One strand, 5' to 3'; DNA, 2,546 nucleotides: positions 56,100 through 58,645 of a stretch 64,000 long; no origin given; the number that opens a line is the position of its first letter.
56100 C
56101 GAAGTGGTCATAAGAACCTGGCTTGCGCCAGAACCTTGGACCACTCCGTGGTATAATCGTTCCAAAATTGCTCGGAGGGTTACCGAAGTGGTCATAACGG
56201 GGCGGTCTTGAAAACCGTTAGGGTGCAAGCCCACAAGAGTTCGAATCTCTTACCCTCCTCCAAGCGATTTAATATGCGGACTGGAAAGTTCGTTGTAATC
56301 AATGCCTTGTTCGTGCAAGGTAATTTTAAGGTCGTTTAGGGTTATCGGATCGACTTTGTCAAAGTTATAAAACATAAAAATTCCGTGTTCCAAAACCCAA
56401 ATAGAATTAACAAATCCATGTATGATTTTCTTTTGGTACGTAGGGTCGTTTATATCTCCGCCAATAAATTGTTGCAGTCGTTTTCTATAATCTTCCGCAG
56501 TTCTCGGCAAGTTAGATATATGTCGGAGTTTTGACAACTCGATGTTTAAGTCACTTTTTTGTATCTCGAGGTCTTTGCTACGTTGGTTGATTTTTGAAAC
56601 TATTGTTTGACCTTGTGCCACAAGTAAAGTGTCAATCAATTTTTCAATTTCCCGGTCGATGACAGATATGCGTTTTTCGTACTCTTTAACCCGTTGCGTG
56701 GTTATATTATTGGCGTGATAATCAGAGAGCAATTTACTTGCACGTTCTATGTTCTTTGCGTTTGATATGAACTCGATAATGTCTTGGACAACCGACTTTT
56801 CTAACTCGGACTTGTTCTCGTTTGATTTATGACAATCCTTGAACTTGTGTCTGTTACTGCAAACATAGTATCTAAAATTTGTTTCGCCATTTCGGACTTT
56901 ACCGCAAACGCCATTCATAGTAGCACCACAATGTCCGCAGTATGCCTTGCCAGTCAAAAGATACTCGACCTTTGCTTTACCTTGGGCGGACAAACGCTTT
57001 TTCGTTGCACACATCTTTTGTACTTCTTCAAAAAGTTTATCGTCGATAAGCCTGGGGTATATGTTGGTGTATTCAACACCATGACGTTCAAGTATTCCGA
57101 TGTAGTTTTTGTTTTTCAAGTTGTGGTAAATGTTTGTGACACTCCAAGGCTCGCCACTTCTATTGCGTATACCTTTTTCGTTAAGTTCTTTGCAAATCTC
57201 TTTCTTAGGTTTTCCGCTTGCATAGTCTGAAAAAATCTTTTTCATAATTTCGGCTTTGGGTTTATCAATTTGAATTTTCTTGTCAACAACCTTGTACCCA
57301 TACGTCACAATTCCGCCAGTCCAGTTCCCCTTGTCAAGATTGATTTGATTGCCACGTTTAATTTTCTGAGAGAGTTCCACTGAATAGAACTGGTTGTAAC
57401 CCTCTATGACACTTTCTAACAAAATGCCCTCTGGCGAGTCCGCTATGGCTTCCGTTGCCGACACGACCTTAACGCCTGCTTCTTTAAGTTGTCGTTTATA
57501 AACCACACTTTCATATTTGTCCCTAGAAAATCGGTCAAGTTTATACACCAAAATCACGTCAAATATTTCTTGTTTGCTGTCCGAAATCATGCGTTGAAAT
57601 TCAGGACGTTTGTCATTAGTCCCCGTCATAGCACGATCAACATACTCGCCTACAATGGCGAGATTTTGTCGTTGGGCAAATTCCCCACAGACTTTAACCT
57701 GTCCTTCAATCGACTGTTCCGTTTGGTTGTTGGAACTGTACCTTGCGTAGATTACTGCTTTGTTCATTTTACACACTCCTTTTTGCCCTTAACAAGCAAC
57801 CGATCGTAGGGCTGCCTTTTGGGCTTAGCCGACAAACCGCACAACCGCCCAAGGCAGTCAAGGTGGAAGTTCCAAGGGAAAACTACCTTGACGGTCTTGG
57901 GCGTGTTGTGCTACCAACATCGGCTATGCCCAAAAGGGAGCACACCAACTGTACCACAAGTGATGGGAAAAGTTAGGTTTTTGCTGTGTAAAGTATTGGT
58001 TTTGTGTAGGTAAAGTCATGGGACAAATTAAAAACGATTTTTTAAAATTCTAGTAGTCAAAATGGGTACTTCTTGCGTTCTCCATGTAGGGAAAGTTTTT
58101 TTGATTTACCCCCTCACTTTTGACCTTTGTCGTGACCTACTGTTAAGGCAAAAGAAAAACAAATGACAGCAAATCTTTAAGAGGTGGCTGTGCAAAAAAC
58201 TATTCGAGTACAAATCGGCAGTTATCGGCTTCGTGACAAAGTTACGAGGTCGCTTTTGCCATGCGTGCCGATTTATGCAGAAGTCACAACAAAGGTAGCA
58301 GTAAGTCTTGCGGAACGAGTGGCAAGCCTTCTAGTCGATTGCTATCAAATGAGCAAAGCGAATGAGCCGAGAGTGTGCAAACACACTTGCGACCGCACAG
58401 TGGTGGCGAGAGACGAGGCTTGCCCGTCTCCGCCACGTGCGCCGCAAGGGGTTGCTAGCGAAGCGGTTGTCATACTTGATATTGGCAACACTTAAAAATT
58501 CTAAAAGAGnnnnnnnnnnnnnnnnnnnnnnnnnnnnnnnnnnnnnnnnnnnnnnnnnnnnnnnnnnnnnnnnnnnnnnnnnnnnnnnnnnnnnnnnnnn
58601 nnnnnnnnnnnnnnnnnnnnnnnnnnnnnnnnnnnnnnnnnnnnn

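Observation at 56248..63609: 7.4-kb integrated element at tRNA-Ser(UGA) combining a serine recombinase with a Microviridae-type Rep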

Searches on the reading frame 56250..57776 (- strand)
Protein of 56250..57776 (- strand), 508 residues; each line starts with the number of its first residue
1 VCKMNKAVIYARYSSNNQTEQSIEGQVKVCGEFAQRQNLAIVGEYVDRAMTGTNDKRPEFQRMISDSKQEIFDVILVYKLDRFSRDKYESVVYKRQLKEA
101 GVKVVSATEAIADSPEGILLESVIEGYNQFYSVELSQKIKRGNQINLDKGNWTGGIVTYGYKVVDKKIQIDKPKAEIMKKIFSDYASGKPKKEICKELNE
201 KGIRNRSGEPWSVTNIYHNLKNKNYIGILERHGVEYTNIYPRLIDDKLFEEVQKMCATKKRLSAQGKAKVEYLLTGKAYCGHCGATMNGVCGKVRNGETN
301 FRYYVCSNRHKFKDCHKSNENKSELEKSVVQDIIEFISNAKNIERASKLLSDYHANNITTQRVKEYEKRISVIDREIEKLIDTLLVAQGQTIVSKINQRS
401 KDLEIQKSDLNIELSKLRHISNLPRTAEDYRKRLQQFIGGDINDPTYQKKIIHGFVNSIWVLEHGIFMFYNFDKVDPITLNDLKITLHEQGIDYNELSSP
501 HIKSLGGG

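Call 7: search_protein_families(library=pfam, proteins=[window:56250-57776:-], max_evalue=0.01)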
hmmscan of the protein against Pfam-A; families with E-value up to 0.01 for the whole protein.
window:56250-57776:- (508 aa): 3 families
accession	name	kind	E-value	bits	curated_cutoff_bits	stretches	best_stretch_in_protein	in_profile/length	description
PF00239.26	Resolvase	-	6.3e-27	94.9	23.3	1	7-150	1-143/145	Resolvase, N terminal domain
PF07508.19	Recombinase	-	9.2e-19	68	21.1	1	174-257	3-100/102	Recombinase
PF13408.12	Zn_ribbon_recom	-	7.9e-12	45.8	25.3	1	273-333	1-57/58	Recombinase zinc beta ribbon domain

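Call 12: find_encoding_contigs(protein=window:56250-57776:-, flank=10000, max_places=10)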
Protein window:56250-57776:- (508 aa): no gene with exactly this product is on record in the collection.

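Call 14: find_encoding_contigs(protein=window:56250-57767:-, flank=10000, max_places=10)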
Protein window:56250-57767:- (505 aa): 2 contigs read that carry it; 1 place shown.
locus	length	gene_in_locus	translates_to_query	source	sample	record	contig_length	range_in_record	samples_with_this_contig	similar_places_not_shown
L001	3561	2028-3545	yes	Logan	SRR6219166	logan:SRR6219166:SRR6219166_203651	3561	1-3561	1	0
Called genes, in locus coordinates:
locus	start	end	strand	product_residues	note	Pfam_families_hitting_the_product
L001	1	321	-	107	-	?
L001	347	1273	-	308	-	PF23343:REP_ORF2-G2P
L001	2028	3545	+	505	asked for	PF00239:Resolvase, PF07508:Recombinase, PF13408:Zn_ribbon_recom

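Call 25: search_protein_families(library=padloc, proteins=[window:56250-57767:-], max_evalue=0.01)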
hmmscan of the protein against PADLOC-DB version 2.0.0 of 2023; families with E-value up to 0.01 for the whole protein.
window:56250-57767:- (505 aa): 0 families

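Call 26: search_protein_families(library=phrogs, proteins=[window:56250-57767:-], max_evalue=0.01)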
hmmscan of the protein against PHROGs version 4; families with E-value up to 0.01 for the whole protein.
window:56250-57767:- (505 aa): 5 families
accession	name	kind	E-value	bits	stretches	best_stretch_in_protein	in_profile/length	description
phrog_95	-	integration and excision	1.1e-105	355.7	1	1-463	87-560/651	integrase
phrog_125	-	DNA, RNA and nucleotide metabolism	8e-29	101.9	1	1-237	19-220/254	DNA invertase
phrog_7701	-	DNA, RNA and nucleotide metabolism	1.4e-09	39.4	1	154-264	4-94/137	DNA invertase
phrog_6620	-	integration and excision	1.2e-08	35.8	1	2-106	56-157/201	transposase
phrog_26488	-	unknown function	0.00061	21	1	257-332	4-74/104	-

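Call 54: search_solved_structures(query=window:56250-57767:-, max_evalue=0.00001)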
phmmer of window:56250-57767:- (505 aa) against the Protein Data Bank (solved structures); distinct sequences matched with E-value up to 0.00001: 7.
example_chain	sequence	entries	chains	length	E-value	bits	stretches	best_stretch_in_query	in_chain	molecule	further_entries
3bvp_A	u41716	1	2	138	1.3e-13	53.7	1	3-128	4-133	TP901-1 Integrase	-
3g13_A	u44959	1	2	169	1.7e-11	46.8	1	5-151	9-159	Putative conjugative transposon recombinase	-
3guv_A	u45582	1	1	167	3.1e-08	36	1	3-151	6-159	Site-specific recombinase, resolvase family protein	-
4bqq_A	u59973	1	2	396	4.7e-06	28.8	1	48-168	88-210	INTEGRASE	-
9ibl_B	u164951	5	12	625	7.1e-06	28.2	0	49-168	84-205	Integrase | PhiC31 integrase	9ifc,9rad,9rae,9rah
9u2s_A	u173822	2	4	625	7.2e-06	28.2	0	49-168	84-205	Integrase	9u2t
9teh_A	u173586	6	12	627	7.2e-06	28.2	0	49-168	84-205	Integrase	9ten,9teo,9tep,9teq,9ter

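Call 55: search_dna_similar(query=window:56250-57767:-, collection=phages, mode=protein, max_evalue=1e-20, max_rows=12)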
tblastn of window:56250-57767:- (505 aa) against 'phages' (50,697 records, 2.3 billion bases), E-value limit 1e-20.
Records with a match: 233; places in all: 235; records where one place covers at least 80% of the query: 125.
Best place of each record, by identity: <60% 233.
By first word of the organism name: Streptococcus 89; Bacteriophage 34; Paenibacillus 19; Lactococcus 11; Faecalibacterium 10; Bacillus 8; Clostridium 6; Microcystis 4; phage 4; Marinitoga 3; and 26 more.
By host as written in the record: - 48; Paenibacillus larvae 9; Paenibacillus larvae ATCC 9545 9; Faecalibacterium prausnitzii 8; Lactococcus lactis SMQ-86 4; Enterococcus faecalis 3; Microcystis aeruginosa 3; Propithecus coquereli 2; and 121 more.
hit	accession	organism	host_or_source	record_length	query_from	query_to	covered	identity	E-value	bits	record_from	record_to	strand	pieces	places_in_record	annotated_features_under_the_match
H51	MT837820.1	Bacteriophage sp.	human fecal samples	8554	1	497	98%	38.1%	1e-94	320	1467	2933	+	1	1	record has no annotation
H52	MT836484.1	Bacteriophage sp.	human fecal samples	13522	1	492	97%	37.6%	8e-88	300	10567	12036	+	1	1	record has no annotation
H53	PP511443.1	Dulem virus 37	Propithecus coquereli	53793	1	499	99%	36.6%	4e-92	313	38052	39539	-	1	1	integrase | HTH XrE protein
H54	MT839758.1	Bacteriophage sp.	human fecal samples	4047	4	497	98%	36.5%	2e-88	300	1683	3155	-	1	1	record has no annotation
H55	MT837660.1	Bacteriophage sp.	human fecal samples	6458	1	484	96%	36.8%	5e-88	301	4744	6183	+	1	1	record has no annotation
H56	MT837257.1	Bacteriophage sp.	human fecal samples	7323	4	498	98%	35.9%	1e-88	302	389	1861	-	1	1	record has no annotation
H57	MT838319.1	Bacteriophage sp.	human fecal samples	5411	5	500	98%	35.0%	7e-80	277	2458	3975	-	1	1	record has no annotation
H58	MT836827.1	Bacteriophage sp.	human fecal samples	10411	4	469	92%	37.2%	1e-80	279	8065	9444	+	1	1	record has no annotation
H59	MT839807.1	Bacteriophage sp.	human fecal samples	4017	4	452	89%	38.3%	8e-75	262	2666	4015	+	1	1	record has no annotation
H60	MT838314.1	Bacteriophage sp.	human fecal samples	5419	4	480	94%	35.4%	4e-83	286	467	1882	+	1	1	record has no annotation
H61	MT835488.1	Bacteriophage sp.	human fecal samples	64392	4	490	96%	34.5%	3e-76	267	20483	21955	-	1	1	record has no annotation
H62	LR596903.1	Roseburia phage Shimadzu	-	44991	3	460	91%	36.4%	2e-84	291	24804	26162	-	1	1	orf31: Integrase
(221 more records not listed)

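Call 68: search_protein_families(library=ncbifam, proteins=[window:56250-57767:-], max_evalue=0.01)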
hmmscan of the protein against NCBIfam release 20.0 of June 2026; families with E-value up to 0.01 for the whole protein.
window:56250-57767:- (505 aa): 6 families
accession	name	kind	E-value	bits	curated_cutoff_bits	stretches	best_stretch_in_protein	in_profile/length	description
NF047343.1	SCCmet_CcrB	equivalog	8.6e-37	127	900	1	4-426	9-456/542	cassette chromosome recombinase CcrB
NF047344.1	SCCmet_CcrA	equivalog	1e-29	104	700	1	1-410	1-398/442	cassette chromosome recombinase CcrA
NF041201.1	recomb_XisF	equivalog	1.1e-25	90.5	375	1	5-398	2-423/465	fdxN element excision recombinase XisF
NF047347.1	SCCmet_CcrC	equivalog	6.7e-13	48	900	1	3-225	4-237/558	cassette chromosome recombinase CcrC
NF033518.0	transpos_IS607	equivalog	6.9e-11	42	110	1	3-105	55-155/187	IS607 family transposase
NF049883.1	resolv_YneB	equivalog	4.6e-06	26.2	175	1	3-147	1-146/211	YneB family resolvase-like protein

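Call 108: find_related_loci(query=window:56250-57767:-, collection=viral_contigs, flank=8000)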
Query window:56250-57767:- (505 aa) in viral_contigs; peptide patterns used: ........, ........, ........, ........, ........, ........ (x = any residue, [..] = any of these).
4 stretches matched a pattern, but none encodes a relative of the query by tblastn (E <= 1e-3).

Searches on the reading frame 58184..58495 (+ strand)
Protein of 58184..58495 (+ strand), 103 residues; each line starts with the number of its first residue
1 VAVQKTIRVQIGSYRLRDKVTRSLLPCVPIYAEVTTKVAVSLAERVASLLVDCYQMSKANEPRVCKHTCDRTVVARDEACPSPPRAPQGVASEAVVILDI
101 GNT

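Call 7: search_protein_families(library=pfam, proteins=[window:58184-58495:+], max_evalue=0.01)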
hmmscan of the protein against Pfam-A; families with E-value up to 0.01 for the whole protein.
window:58184-58495:+ (103 aa): 0 families

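Call 25: search_protein_families(library=padloc, proteins=[window:58184-58495:+], max_evalue=0.01)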
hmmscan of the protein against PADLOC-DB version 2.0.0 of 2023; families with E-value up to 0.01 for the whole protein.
window:58184-58495:+ (103 aa): 0 families

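Call 26: search_protein_families(library=phrogs, proteins=[window:58184-58495:+], max_evalue=0.01)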
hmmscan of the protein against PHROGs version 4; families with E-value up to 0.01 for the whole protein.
window:58184-58495:+ (103 aa): 0 families

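Call 68: search_protein_families(library=ncbifam, proteins=[window:58184-58495:+], max_evalue=0.01)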
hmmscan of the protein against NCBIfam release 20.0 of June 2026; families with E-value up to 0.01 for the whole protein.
window:58184-58495:+ (103 aa): 0 families
